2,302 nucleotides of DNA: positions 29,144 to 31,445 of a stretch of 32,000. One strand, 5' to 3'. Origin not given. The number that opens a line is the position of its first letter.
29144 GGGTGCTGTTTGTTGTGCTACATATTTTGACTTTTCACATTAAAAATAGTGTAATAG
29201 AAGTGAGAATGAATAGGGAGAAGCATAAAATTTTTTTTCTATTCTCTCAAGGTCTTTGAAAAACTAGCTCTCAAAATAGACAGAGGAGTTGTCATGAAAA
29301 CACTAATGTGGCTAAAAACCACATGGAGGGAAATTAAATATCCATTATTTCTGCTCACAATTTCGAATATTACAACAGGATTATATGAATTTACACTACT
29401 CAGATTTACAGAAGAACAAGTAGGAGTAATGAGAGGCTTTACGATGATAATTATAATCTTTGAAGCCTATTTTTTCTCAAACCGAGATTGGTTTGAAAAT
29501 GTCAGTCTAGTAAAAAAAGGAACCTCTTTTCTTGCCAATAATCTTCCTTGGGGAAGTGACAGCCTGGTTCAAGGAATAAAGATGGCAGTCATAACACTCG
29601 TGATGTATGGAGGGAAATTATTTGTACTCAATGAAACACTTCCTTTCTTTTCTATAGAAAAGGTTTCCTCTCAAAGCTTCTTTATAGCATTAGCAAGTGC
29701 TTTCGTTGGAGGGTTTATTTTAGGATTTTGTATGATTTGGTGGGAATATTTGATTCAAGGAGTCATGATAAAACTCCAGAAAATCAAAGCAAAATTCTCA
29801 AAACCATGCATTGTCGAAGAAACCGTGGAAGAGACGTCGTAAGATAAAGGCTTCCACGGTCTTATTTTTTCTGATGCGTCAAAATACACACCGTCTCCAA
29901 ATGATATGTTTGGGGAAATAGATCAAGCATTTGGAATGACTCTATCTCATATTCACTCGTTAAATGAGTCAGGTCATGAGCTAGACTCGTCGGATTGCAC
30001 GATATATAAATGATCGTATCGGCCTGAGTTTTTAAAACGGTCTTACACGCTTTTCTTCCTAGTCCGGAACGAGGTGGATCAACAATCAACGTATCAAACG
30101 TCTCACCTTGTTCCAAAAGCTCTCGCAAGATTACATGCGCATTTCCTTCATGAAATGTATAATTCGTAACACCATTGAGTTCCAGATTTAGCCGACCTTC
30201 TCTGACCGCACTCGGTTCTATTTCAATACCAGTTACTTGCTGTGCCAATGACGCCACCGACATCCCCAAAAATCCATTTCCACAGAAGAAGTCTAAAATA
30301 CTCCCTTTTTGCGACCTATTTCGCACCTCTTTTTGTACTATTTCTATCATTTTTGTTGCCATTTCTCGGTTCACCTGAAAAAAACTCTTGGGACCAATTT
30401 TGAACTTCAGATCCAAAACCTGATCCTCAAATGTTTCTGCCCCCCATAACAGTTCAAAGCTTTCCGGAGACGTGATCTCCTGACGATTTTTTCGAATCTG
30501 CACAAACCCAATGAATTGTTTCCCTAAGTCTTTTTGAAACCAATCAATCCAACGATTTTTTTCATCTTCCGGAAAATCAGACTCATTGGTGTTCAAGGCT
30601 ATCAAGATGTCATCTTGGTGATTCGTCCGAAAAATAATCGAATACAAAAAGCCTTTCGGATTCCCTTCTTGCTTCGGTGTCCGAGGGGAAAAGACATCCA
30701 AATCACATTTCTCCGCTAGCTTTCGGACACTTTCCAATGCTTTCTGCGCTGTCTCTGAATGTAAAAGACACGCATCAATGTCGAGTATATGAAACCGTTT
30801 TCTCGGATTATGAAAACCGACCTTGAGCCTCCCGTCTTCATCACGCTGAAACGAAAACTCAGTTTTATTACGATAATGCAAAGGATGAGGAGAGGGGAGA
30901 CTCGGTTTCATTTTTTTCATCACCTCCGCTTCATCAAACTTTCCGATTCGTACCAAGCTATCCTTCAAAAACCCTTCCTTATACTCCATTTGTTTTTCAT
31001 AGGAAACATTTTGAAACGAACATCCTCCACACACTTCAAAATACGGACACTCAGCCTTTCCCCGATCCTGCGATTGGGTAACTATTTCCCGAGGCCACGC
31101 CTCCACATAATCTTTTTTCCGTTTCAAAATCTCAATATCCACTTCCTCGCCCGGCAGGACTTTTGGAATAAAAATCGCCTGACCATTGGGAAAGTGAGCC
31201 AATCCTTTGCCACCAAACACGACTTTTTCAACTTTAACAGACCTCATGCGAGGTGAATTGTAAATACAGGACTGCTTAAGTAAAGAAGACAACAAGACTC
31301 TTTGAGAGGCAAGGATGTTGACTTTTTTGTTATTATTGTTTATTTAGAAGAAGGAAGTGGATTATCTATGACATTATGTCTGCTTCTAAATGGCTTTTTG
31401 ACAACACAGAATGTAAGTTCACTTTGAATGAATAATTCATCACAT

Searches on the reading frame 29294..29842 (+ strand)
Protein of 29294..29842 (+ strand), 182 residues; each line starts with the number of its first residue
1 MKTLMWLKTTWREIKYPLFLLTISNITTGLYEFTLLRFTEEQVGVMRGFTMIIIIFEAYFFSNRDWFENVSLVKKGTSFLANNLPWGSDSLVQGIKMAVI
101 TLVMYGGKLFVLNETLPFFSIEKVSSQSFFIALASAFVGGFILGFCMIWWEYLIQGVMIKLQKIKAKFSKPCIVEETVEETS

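Call 5: search_protein_families(library=pfam, proteins=[window:29294-29842:+], max_evalue=0.1)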
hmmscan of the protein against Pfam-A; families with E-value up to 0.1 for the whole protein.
window:29294-29842:+ (182 aa): 2 families
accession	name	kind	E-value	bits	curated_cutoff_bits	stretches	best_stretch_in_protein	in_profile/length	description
PF06305.16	LapA_dom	-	0.0094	16.3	28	1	124-156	15-46/64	Lipopolysaccharide assembly protein A domain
PF15207.11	TMEM240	-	0.064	13.4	27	1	100-158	59-116/189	TMEM240 family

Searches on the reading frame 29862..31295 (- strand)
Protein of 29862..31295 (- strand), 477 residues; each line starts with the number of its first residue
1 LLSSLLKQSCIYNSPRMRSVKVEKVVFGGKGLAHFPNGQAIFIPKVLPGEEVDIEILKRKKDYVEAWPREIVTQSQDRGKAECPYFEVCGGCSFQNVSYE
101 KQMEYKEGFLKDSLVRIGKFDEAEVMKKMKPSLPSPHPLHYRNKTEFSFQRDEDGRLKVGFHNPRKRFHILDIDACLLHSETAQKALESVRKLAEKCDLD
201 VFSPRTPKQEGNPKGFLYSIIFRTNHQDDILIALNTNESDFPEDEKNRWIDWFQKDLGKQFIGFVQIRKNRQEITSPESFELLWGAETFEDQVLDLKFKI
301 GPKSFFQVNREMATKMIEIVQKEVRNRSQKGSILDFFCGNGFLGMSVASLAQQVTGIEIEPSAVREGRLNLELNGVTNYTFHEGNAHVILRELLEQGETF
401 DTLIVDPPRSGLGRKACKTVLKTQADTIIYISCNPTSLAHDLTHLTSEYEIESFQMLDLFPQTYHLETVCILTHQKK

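Call 5: search_protein_families(library=pfam, proteins=[window:29862-31295:-], max_evalue=0.1)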
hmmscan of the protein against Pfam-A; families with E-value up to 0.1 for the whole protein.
window:29862-31295:- (477 aa): 16 families
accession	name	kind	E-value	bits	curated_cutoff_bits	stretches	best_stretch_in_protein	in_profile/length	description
PF05958.17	tRNA_U5-meth_tr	-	3.4e-30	105.7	23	1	135-473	29-355/357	tRNA (Uracil-5-)-methyltransferase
PF13847.12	Methyltransf_31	-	4.6e-12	46.3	27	1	330-406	4-81/145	Methyltransferase domain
PF05175.20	MTS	-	3e-08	33.9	23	1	327-408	30-107/170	Methyltransferase small domain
PF01938.26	TRAM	-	4.9e-08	33.2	21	1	19-66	9-58/61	TRAM domain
PF03602.21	Cons_hypoth95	-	3.7e-07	30.4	24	1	323-421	39-137/182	Conserved hypothetical protein 95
PF13649.12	Methyltransf_25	-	1.9e-06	28.9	27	1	333-404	1-69/97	Methyltransferase domain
PF06325.19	PrmA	-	9.4e-06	25.8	22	1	325-381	160-213/296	Ribosomal protein L11 methyltransferase (PrmA)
PF01555.25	N6_N4_Mtase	-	2.5e-05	24.8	26.7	1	305-365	163-217/221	DNA methylase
PF02475.24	TRM5-TYW2_MTfase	-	0.00014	22.3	28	1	329-379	36-88/164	TRM5/TYW2 methyltransferase domain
PF13679.12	Methyltransf_32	-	0.00015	22.2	27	1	315-389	11-92/143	Methyltransferase domain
PF09445.16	Methyltransf_15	-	0.00021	21.4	22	1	332-413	3-85/165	RNA cap guanine-N2 methyltransferase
PF02005.22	TRM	-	0.0011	18.7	27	1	307-407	27-128/376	N2,N2-dimethylguanosine tRNA methyltransferase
PF08242.18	Methyltransf_12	-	0.0044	18.2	30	0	334-403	1-69/98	Methyltransferase domain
PF10672.15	Methyltrans_SAM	-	0.06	13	27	1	321-410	115-206/286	S-adenosylmethionine-dependent methyltransferase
PF08241.18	Methyltransf_11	-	0.071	14.2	21.2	0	334-388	1-53/95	Methyltransferase domain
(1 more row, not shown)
